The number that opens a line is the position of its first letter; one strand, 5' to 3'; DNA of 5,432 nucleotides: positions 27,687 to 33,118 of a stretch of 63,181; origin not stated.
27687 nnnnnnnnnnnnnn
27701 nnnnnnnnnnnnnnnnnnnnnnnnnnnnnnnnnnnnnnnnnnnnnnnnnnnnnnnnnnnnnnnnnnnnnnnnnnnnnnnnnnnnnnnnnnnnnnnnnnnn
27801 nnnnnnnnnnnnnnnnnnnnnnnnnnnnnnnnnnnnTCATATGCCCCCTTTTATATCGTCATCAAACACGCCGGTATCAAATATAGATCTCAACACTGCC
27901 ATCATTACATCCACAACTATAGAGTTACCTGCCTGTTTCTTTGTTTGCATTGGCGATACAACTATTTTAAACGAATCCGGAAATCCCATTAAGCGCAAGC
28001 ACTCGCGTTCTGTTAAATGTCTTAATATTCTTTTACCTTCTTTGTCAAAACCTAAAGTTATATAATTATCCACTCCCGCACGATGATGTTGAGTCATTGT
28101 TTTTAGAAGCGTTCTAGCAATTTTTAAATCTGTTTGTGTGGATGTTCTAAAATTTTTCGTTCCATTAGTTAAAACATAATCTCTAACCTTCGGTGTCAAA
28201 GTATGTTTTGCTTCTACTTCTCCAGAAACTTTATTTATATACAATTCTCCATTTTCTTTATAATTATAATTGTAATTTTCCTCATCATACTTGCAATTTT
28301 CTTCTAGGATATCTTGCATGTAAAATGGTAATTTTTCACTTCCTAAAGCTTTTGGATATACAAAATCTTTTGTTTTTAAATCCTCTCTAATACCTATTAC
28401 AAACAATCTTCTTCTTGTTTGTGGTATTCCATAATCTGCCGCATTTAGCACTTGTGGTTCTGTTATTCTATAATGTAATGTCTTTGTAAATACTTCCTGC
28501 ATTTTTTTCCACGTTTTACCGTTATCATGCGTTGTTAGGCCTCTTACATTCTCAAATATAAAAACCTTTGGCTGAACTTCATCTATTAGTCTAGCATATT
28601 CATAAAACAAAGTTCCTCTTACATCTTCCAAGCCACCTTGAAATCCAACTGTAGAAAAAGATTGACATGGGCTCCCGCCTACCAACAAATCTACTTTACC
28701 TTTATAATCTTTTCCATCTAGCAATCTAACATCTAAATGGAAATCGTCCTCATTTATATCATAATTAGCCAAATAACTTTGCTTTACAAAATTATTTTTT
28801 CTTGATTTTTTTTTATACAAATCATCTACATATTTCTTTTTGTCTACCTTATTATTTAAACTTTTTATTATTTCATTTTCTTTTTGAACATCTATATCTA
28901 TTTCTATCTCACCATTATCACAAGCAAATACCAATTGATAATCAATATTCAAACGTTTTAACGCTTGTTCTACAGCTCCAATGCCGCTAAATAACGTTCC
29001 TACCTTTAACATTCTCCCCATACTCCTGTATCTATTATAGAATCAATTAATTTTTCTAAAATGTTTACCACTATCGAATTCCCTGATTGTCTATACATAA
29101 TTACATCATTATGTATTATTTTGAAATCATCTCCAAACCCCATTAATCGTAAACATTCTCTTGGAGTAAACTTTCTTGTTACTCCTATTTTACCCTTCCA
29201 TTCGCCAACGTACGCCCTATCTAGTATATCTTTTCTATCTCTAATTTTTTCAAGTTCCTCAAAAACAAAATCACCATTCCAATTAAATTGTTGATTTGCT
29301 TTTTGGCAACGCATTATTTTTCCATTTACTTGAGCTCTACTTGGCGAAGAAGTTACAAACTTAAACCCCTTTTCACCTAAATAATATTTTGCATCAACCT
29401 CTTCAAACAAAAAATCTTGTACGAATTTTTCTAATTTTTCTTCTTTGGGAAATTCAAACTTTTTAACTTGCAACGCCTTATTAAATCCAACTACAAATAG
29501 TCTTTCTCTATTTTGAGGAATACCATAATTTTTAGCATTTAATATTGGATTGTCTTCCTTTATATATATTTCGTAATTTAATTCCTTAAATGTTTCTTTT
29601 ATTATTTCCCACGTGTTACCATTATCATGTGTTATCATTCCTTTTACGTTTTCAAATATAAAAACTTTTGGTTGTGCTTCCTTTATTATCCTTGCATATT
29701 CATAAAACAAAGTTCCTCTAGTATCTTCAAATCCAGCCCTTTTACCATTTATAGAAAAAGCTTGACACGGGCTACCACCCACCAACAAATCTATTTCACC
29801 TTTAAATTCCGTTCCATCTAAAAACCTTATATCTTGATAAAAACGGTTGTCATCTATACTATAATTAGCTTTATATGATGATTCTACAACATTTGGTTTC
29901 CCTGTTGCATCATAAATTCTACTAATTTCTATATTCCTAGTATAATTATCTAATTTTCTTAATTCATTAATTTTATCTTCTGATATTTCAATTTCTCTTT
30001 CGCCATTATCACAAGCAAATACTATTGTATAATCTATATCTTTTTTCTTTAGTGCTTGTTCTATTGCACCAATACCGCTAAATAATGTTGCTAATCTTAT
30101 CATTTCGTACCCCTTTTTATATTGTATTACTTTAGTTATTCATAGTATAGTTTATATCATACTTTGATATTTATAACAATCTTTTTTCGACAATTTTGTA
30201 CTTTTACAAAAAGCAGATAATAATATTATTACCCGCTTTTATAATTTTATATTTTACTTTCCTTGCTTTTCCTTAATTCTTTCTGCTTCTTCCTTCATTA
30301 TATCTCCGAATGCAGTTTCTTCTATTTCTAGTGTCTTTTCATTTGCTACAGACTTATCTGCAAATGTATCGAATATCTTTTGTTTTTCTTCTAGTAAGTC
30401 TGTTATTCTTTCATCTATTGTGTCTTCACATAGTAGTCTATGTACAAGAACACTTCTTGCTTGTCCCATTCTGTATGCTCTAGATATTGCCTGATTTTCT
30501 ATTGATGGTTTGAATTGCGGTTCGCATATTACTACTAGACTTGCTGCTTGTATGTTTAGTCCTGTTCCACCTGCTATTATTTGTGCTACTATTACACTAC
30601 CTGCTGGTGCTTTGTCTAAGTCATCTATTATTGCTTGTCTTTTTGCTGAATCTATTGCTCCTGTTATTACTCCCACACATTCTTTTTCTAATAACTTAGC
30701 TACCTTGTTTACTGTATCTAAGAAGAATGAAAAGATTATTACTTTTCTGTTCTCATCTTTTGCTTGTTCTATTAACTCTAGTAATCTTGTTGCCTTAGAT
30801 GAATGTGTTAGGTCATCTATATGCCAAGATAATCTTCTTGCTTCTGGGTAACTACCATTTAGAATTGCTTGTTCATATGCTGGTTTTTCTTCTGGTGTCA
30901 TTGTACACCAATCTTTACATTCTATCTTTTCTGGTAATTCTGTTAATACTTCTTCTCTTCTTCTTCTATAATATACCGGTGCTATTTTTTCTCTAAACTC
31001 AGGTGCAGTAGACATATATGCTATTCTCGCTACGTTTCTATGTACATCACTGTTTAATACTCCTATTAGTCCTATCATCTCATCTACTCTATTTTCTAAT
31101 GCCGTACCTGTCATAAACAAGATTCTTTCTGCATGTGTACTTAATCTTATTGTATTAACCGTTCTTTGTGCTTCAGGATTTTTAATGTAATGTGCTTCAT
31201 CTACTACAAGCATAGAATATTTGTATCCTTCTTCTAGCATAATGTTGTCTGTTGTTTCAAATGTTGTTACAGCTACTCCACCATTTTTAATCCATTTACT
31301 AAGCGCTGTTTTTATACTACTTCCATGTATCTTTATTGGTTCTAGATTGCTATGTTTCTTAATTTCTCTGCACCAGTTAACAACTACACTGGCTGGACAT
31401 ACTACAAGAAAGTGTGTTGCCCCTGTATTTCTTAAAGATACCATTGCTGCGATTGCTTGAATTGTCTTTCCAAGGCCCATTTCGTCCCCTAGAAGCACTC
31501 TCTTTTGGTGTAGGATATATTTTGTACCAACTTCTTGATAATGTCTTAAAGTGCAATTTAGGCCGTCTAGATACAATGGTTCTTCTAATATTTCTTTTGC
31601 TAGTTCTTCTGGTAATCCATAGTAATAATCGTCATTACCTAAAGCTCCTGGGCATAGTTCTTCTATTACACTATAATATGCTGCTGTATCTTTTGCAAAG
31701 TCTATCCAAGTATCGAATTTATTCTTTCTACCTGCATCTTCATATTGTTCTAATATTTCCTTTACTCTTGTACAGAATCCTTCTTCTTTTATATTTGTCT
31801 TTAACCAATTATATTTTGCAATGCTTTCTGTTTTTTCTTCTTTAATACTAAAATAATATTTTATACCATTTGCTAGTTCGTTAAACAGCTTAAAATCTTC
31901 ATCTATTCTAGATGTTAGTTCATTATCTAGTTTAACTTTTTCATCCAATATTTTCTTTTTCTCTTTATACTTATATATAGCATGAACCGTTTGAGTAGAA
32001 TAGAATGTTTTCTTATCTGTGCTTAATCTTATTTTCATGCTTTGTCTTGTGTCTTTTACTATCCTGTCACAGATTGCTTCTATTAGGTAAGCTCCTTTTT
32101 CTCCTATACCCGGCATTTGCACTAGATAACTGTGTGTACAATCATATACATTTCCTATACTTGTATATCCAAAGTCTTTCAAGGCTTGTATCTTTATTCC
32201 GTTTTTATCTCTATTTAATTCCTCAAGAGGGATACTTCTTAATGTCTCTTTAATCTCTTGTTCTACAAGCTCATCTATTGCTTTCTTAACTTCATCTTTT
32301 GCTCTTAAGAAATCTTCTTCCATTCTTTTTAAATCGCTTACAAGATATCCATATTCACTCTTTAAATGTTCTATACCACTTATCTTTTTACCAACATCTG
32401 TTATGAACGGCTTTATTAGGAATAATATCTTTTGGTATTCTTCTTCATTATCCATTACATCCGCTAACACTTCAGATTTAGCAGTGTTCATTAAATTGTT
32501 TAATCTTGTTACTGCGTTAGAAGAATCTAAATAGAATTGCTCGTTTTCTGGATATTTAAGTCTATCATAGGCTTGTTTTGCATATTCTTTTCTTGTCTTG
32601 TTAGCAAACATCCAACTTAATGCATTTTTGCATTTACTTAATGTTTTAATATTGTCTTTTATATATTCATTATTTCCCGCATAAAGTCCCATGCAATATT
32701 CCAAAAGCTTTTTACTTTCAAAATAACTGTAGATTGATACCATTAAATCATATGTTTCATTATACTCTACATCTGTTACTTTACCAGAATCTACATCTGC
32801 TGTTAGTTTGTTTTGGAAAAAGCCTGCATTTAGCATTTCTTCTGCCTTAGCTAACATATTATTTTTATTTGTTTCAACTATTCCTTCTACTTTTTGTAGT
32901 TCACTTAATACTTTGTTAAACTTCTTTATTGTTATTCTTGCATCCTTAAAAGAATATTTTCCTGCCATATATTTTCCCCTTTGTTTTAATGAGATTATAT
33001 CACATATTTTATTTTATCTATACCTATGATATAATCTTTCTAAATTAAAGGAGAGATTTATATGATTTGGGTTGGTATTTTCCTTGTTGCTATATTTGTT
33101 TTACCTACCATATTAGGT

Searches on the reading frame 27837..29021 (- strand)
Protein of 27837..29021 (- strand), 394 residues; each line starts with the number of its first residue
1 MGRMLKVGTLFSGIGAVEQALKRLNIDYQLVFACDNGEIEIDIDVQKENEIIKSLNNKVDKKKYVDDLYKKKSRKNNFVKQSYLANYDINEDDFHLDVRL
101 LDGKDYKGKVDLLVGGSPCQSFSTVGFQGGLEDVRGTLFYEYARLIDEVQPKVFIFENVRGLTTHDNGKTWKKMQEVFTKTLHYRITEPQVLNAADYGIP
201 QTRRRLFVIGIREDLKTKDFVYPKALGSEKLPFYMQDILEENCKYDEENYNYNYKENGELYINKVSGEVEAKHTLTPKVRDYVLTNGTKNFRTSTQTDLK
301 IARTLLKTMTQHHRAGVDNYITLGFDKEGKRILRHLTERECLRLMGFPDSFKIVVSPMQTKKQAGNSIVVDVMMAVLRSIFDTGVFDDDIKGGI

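Call 44: search_protein_families(library=pfam, proteins=[window:27837-29021:-], max_evalue=0.001)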
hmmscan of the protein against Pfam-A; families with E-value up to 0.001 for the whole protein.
window:27837-29021:- (394 aa): 1 family
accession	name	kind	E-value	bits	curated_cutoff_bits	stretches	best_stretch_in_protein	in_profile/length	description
PF00145.23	DNA_methylase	-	2.8e-66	224.6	22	1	76-381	31-323/324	C-5 cytosine-specific DNA methylase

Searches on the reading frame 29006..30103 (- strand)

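Call 44: search_protein_families(library=pfam, proteins=[window:29006-30103:-], max_evalue=0.001)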
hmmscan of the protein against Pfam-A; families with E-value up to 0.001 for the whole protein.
window:29006-30103:- (365 aa): 1 family
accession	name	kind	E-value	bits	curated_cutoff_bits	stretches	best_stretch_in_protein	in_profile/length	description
PF00145.23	DNA_methylase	-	1.2e-74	252.1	22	1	76-357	37-323/324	C-5 cytosine-specific DNA methylase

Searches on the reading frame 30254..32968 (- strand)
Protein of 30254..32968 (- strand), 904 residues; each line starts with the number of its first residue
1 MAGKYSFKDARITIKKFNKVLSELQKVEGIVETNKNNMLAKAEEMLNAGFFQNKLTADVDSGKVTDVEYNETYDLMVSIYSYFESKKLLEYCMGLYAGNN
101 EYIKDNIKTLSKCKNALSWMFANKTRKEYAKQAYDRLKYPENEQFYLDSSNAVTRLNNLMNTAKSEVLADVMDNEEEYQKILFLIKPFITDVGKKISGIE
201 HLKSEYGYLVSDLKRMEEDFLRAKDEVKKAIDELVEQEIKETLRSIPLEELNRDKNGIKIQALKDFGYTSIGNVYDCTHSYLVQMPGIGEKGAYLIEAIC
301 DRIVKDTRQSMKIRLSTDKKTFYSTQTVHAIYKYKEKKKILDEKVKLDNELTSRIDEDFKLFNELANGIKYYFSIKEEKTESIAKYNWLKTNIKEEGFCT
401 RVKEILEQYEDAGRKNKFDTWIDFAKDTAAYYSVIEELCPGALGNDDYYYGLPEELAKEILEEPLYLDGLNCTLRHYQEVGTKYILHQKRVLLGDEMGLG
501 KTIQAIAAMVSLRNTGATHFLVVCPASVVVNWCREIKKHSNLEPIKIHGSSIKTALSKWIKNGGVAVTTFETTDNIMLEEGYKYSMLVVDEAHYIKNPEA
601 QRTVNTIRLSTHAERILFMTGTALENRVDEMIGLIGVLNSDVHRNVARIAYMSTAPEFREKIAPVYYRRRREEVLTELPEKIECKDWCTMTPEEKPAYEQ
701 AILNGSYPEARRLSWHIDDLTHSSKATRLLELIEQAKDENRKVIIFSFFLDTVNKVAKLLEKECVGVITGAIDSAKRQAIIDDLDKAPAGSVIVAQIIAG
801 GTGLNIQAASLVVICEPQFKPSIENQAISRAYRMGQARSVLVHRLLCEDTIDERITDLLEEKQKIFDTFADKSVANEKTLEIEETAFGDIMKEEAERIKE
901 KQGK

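Call 16: find_encoding_contigs(protein=window:30254-32968:-, flank=10000, max_places=4)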
Protein window:30254-32968:- (904 aa): no gene with exactly this product is on record in the collection.

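Call 44: search_protein_families(library=pfam, proteins=[window:30254-32968:-], max_evalue=0.001)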
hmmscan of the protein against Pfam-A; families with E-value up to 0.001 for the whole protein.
window:30254-32968:- (904 aa): 6 families
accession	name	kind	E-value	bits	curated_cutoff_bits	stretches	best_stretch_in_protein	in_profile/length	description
PF00176.29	SNF2-rel_dom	-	1.7e-32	113.1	24.9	1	477-711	1-262/290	SNF2-related domain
PF00271.37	Helicase_C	-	1.3e-14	54.8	23.5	1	725-835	2-110/110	Helicase conserved C-terminal domain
PF00270.35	DEAD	-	1.7e-10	41.4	26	1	477-624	3-161/167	DEAD/DEAH box helicase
PF04851.21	ResIII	-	4.3e-09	36.9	22.5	1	472-622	2-161/164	Type III restriction enzyme, res subunit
PF07652.20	Flavi_DEAD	-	0.00036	21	21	0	496-622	12-135/148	Flavivirus DEAD domain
PF16203.11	ERCC3_RAD25_C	-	0.00097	18.9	27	0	682-816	10-132/248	ERCC3/RAD25/XPB C-terminal helicase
